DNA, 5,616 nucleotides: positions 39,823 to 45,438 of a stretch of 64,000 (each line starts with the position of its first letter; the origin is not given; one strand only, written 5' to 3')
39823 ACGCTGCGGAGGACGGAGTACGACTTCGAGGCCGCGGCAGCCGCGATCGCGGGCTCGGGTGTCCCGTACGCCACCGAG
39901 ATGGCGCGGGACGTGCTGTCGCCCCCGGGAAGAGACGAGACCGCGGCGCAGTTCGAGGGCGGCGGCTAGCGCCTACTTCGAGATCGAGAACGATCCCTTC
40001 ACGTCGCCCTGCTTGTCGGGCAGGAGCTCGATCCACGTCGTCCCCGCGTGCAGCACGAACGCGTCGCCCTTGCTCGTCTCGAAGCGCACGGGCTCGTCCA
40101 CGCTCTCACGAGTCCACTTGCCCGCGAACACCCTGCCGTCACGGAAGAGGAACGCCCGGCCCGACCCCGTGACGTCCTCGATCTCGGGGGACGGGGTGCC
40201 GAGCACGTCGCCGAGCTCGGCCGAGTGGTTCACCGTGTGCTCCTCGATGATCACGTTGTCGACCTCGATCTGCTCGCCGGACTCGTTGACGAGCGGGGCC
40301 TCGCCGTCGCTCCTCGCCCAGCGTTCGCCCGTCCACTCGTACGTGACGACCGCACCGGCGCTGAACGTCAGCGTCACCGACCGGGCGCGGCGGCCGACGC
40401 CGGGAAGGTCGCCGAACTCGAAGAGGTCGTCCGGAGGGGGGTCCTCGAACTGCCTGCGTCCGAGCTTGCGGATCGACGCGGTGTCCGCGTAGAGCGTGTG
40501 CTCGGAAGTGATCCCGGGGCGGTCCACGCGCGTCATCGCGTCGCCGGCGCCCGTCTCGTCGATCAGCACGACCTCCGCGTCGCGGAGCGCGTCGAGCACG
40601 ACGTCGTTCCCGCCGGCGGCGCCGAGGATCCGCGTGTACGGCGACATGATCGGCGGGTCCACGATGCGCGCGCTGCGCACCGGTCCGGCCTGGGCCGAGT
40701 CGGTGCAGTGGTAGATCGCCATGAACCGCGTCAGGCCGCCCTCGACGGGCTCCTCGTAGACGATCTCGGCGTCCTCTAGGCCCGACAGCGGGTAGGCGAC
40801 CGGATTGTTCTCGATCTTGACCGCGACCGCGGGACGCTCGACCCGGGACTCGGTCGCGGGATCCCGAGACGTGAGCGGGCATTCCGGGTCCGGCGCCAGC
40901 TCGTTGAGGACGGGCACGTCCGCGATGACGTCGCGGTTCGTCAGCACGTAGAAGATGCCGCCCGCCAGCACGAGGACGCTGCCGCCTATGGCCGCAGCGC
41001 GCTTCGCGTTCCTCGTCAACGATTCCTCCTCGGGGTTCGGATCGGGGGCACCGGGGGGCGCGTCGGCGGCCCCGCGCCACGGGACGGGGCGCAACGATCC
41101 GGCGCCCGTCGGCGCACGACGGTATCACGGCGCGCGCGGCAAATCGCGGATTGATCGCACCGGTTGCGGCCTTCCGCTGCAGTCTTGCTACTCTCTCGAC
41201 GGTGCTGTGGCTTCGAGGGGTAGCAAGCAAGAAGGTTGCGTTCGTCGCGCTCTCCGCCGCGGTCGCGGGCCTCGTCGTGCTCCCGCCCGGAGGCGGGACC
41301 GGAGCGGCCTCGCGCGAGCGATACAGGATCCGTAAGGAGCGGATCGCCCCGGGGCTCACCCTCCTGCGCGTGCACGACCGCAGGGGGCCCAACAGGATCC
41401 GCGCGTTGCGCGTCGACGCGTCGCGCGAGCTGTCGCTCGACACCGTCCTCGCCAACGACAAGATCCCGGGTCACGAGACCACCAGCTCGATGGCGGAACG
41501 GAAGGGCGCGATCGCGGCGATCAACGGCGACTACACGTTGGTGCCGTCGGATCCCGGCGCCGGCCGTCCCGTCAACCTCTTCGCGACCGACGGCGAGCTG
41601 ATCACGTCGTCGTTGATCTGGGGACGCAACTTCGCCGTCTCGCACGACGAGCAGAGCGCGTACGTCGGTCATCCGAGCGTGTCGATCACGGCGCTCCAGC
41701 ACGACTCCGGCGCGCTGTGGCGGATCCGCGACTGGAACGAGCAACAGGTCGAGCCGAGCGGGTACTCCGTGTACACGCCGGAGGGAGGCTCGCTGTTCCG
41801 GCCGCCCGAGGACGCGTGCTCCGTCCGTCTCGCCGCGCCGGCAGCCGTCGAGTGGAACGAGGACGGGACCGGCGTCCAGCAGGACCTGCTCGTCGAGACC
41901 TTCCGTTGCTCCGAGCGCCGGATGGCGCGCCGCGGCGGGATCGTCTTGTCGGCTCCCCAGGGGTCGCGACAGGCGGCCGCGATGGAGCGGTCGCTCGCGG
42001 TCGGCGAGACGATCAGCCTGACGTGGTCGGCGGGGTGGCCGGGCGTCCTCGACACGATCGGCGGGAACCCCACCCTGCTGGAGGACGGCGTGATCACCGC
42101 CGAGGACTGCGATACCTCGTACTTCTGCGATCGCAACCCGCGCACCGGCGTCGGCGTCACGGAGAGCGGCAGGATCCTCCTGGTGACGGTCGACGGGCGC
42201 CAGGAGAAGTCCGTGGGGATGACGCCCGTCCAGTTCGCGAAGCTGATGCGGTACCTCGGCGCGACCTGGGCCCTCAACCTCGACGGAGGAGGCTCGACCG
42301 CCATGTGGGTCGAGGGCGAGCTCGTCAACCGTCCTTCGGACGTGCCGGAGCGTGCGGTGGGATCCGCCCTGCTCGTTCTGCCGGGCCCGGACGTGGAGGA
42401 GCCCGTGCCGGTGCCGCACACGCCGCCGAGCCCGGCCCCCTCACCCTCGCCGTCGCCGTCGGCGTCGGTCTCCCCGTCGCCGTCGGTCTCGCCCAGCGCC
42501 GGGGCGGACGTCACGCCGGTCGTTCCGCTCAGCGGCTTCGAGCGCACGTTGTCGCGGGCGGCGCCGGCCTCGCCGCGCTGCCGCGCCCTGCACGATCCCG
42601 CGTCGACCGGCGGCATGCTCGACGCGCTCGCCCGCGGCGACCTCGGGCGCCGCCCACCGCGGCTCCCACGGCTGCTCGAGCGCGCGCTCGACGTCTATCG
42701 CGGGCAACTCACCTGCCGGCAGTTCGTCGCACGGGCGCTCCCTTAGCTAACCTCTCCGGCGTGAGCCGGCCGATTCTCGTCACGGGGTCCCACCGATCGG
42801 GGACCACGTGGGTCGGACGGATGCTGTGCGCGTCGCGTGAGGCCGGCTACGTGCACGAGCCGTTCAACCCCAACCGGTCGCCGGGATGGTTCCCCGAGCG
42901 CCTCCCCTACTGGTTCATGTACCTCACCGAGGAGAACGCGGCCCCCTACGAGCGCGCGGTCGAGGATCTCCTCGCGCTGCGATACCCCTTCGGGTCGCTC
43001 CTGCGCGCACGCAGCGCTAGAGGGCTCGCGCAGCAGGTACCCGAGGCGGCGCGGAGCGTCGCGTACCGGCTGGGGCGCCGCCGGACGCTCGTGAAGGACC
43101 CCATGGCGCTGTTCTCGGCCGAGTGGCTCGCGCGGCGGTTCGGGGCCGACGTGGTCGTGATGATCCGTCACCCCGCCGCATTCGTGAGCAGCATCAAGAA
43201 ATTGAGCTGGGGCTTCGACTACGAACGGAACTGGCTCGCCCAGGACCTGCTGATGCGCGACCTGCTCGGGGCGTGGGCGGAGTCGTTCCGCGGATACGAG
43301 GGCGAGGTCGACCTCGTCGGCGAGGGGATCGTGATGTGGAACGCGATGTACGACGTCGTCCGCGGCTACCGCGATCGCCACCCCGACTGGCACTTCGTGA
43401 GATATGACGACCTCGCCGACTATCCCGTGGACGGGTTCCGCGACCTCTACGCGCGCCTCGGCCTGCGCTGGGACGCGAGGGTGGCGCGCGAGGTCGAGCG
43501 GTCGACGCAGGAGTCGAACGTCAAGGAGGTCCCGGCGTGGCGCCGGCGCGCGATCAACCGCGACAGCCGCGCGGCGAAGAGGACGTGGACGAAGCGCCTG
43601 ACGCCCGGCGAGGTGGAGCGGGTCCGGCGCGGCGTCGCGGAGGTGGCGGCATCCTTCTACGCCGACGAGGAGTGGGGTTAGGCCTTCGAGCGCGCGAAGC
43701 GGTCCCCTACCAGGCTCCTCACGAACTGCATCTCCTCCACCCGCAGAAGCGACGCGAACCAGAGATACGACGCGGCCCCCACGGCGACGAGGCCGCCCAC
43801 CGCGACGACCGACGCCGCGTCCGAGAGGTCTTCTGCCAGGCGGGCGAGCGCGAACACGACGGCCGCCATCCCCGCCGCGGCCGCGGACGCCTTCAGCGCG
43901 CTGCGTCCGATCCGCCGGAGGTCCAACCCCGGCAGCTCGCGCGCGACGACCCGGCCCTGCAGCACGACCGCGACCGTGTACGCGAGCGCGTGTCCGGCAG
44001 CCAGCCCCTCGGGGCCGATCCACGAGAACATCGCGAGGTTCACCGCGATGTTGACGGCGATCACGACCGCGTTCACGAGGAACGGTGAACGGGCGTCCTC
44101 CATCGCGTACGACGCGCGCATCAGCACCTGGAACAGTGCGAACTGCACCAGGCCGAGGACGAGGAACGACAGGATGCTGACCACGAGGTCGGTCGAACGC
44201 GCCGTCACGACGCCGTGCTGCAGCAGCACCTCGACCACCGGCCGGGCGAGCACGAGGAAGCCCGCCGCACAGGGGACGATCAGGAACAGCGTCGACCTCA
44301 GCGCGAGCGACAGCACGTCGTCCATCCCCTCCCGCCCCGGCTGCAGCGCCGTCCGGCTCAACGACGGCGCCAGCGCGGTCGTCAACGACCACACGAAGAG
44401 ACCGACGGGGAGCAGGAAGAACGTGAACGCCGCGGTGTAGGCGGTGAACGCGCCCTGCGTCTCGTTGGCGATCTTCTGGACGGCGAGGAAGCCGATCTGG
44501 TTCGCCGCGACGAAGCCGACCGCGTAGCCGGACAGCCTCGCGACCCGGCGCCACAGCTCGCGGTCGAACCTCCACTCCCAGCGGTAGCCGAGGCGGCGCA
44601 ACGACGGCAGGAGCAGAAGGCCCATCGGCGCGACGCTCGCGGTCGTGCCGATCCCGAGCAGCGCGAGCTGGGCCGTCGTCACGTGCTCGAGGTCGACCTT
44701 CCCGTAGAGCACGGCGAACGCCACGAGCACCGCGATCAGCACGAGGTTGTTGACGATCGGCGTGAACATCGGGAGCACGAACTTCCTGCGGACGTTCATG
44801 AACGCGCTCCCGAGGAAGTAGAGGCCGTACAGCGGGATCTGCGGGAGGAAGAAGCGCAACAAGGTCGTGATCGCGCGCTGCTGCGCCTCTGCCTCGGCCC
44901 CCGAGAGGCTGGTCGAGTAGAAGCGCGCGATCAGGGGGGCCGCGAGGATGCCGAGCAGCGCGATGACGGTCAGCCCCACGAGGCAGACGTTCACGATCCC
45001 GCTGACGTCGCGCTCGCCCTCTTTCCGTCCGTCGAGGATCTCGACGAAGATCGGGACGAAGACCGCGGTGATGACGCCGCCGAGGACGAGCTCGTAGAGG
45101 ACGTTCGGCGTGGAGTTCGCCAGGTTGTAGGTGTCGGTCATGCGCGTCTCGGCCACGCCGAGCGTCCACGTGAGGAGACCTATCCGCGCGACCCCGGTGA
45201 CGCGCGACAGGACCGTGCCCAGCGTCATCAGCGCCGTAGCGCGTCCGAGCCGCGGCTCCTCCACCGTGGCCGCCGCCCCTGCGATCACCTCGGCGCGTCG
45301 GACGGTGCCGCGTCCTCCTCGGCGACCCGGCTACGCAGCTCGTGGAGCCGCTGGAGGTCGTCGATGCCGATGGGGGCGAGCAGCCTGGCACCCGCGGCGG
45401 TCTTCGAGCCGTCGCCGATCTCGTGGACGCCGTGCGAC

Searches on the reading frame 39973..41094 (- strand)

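Call 49: search_protein_families(library=pfam, proteins=[window:39973-41094:-], max_evalue=0.001)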
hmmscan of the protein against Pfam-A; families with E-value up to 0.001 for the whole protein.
window:39973-41094:- (373 aa): 2 families
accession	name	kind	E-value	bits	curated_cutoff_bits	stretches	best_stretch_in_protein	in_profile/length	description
PF11258.13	DUF3048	-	2.3e-30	106.1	25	1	75-210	2-140/148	Protein of unknown function (DUF3048) N-terminal domain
PF17479.7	DUF3048_C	-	2.7e-18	66.8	25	1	240-355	1-114/114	Protein of unknown function (DUF3048) C-terminal domain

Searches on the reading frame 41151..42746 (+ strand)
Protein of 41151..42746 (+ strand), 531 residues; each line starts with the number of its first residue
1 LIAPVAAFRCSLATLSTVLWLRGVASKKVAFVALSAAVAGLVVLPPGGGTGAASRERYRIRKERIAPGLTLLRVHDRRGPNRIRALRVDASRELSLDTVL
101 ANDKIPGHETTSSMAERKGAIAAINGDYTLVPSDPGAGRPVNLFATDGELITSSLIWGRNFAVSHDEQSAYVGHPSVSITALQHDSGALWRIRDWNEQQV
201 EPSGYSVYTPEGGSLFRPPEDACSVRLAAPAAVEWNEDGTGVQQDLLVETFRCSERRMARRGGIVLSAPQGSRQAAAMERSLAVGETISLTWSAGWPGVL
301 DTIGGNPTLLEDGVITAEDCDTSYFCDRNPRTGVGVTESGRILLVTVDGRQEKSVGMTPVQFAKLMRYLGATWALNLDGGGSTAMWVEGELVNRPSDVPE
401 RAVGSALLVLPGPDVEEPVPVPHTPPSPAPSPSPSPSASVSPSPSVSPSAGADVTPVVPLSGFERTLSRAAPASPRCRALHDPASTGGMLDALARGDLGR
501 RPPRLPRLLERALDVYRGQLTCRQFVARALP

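Call 49: search_protein_families(library=pfam, proteins=[window:41151-42746:+], max_evalue=0.001)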
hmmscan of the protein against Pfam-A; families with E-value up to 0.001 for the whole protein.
window:41151-42746:+ (531 aa): 1 family
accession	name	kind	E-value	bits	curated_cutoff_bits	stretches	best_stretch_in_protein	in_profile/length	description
PF09992.14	NAGPA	-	5.5e-35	121.5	25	1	269-409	35-168/169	Phosphodiester glycosidase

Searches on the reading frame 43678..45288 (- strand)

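Call 6: search_protein_families(library=pfam, proteins=[window:43678-45288:-], max_evalue=0.001)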
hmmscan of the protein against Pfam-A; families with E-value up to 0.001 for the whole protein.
window:43678-45288:- (536 aa): 2 families
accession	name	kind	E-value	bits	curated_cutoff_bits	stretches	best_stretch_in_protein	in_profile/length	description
PF03023.19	MurJ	-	3.3e-70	237.4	27.4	1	48-482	8-433/451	Lipid II flippase MurJ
PF01554.23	MatE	-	3.9e-06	27.1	24.9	0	82-185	52-155/161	MatE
